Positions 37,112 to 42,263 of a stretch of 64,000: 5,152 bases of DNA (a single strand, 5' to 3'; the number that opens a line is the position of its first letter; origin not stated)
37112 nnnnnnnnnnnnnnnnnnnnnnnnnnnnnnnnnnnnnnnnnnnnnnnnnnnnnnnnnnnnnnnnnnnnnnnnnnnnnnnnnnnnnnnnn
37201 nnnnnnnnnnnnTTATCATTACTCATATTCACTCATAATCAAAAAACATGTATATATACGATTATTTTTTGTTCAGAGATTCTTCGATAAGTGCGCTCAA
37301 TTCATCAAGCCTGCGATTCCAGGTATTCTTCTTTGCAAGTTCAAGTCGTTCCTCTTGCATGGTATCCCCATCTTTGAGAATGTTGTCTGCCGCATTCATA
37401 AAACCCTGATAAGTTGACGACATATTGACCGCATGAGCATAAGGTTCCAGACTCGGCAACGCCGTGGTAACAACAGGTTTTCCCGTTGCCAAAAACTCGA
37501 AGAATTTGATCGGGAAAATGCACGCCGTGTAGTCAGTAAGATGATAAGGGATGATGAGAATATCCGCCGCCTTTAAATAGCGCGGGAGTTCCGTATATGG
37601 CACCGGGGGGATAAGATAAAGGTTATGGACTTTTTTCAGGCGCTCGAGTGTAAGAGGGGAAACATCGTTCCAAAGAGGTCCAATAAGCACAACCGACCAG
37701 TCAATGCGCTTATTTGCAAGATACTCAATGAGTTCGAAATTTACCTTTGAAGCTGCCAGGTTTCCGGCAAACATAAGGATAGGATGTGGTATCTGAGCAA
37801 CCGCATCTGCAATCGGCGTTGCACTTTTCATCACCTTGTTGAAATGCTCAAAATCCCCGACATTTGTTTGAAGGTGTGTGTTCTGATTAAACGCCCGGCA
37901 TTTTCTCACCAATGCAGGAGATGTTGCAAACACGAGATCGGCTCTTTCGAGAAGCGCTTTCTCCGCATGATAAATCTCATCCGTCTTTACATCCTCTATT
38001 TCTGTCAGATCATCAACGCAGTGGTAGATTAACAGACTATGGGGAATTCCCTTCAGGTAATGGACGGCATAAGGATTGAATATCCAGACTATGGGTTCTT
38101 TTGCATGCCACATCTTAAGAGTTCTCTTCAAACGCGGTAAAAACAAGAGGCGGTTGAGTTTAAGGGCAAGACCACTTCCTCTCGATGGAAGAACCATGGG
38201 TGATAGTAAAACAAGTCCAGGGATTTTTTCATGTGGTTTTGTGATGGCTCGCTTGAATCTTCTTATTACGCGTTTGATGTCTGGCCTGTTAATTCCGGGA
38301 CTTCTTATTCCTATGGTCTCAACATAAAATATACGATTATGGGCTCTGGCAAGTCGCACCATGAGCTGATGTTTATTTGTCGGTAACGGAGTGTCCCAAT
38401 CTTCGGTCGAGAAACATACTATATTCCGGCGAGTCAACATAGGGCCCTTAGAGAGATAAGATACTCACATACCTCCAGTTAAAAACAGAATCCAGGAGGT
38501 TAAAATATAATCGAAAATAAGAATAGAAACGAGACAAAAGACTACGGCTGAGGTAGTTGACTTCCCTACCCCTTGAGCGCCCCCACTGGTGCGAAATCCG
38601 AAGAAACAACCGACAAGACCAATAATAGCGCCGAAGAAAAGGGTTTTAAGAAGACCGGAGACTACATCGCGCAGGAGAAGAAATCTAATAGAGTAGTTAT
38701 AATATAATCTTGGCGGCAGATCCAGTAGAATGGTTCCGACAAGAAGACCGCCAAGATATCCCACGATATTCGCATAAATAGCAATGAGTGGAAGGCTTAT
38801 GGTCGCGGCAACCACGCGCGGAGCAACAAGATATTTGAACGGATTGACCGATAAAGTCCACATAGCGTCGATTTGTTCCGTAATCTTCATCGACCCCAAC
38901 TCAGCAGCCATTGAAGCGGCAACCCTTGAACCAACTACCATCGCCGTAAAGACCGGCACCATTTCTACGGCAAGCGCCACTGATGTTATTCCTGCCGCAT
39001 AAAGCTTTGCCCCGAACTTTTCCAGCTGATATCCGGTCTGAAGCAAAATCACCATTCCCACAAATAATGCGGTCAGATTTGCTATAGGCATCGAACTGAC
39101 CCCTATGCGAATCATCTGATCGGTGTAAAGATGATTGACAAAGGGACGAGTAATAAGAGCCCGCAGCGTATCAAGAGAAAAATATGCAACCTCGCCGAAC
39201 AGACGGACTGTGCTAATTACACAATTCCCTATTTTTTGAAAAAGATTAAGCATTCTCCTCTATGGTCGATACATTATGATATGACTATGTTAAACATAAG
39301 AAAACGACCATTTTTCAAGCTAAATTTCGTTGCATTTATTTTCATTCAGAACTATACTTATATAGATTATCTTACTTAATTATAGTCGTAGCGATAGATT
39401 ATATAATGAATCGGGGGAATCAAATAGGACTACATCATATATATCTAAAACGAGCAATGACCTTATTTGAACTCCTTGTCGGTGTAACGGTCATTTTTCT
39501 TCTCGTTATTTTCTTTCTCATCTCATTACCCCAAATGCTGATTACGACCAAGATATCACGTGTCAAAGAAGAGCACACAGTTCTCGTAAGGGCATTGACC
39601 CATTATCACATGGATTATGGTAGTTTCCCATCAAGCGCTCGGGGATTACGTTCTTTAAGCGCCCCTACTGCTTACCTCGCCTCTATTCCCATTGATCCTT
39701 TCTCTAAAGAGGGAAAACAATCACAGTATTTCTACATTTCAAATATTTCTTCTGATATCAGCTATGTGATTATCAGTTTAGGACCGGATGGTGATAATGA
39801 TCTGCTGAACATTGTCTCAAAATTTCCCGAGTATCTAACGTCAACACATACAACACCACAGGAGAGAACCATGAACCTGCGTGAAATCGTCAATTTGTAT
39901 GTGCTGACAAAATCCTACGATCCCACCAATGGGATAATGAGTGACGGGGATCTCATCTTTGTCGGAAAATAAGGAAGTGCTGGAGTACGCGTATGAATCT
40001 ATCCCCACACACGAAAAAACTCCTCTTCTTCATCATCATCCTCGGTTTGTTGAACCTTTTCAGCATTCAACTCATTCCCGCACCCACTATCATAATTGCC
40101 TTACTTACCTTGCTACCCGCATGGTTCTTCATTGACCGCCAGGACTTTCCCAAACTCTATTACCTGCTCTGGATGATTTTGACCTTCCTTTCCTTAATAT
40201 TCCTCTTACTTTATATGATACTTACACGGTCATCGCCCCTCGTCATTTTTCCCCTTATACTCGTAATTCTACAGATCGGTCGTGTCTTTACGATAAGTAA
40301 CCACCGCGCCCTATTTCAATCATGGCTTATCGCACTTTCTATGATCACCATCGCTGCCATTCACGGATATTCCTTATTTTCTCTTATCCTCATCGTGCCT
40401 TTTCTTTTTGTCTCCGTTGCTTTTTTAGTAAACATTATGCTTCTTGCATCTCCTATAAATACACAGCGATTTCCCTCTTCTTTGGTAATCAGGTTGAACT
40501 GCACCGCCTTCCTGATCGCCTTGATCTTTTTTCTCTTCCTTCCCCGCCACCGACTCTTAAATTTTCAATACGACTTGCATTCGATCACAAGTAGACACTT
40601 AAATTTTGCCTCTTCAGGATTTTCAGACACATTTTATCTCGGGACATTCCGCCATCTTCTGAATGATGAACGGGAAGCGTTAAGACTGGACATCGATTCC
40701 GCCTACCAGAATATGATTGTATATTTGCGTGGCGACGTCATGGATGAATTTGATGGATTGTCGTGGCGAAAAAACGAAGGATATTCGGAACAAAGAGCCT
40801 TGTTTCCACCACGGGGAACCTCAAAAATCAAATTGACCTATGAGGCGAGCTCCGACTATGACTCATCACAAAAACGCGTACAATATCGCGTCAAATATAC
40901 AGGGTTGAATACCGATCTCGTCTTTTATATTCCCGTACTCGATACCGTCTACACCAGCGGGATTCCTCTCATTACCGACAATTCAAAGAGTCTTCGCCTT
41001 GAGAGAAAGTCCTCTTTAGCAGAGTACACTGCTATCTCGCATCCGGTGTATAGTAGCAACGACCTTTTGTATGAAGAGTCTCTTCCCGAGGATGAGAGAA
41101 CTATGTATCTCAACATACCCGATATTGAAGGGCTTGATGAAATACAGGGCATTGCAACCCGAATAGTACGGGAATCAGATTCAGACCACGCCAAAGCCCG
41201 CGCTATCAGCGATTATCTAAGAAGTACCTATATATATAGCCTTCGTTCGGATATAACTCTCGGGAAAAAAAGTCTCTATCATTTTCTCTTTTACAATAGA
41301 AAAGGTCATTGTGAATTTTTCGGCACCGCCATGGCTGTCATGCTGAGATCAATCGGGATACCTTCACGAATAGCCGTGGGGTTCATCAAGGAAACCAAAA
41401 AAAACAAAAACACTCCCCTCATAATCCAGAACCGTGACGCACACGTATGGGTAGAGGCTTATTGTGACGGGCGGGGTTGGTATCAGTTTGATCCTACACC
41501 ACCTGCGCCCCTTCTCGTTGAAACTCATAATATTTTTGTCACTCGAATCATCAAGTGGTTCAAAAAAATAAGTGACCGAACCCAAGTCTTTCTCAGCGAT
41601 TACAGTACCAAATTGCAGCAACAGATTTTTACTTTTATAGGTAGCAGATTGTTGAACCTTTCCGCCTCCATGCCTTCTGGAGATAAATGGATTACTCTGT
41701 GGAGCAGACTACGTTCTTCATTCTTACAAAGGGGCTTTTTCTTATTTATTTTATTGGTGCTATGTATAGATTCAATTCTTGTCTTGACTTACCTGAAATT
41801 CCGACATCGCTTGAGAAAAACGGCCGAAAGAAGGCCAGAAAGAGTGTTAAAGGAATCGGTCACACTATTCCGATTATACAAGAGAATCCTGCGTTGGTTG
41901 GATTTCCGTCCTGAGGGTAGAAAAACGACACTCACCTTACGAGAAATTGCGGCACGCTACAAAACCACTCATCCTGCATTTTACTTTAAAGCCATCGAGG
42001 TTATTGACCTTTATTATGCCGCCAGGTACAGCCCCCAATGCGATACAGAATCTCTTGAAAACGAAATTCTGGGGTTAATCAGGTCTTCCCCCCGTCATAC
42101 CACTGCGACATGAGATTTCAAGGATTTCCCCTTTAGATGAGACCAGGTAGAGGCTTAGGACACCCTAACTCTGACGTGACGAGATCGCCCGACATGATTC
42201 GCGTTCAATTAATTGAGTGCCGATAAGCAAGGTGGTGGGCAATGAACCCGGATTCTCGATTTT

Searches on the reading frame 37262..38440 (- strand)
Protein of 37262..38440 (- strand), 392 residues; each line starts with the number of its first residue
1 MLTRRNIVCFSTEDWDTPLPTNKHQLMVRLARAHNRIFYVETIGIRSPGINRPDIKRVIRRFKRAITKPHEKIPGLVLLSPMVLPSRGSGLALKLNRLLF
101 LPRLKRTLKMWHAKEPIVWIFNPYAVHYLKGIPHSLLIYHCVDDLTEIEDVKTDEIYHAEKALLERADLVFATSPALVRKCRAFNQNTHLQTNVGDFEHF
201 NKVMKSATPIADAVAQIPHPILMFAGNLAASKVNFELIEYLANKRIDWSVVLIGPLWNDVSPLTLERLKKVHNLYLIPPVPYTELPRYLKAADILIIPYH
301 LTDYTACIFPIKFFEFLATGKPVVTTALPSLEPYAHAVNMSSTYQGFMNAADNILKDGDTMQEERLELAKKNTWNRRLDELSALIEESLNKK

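Call 57: search_protein_families(library=pfam, proteins=[window:37262-38440:-], max_evalue=0.00001)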
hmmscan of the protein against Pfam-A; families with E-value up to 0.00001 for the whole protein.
window:37262-38440:- (392 aa): 2 families
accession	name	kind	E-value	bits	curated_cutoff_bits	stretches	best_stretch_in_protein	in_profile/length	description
PF13692.12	Glyco_trans_1_4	-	2.5e-09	38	27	1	220-331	2-111/142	Glycosyl transferases group 1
PF00534.26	Glycos_transf_1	-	4.8e-08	33.2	26.4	1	220-330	16-126/172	Glycosyl transferases group 1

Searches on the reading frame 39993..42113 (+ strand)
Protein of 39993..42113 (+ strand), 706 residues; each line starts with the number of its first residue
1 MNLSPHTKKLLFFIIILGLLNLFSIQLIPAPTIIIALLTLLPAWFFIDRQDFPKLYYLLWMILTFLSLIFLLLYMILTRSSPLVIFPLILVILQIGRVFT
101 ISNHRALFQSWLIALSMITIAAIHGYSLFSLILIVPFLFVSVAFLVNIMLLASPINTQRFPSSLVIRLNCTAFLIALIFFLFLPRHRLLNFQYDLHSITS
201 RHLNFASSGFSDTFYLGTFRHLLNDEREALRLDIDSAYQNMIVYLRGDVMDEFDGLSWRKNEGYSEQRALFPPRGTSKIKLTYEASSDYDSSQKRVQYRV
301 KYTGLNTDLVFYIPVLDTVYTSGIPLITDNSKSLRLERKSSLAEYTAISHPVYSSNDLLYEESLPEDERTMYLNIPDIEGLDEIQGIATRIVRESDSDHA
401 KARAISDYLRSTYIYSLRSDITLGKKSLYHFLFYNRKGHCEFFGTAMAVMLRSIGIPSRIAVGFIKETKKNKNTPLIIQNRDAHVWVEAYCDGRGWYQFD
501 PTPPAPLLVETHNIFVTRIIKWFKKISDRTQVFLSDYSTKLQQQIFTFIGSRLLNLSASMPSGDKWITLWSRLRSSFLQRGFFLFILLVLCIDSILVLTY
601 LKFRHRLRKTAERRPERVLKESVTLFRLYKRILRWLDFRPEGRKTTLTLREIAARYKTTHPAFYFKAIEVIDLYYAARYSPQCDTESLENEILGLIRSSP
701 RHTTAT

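Call 57: search_protein_families(library=pfam, proteins=[window:39993-42113:+], max_evalue=0.00001)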
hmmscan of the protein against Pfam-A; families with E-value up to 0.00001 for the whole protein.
window:39993-42113:+ (706 aa): 2 families
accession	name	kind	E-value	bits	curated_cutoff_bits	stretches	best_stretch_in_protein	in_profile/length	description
PF01841.26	Transglut_core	-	2.3e-25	89.4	23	1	387-501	3-108/108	Transglutaminase-like superfamily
PF11992.13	TgpA_N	-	2.2e-22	79.9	30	1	10-354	1-331/333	TgpA N-terminal domain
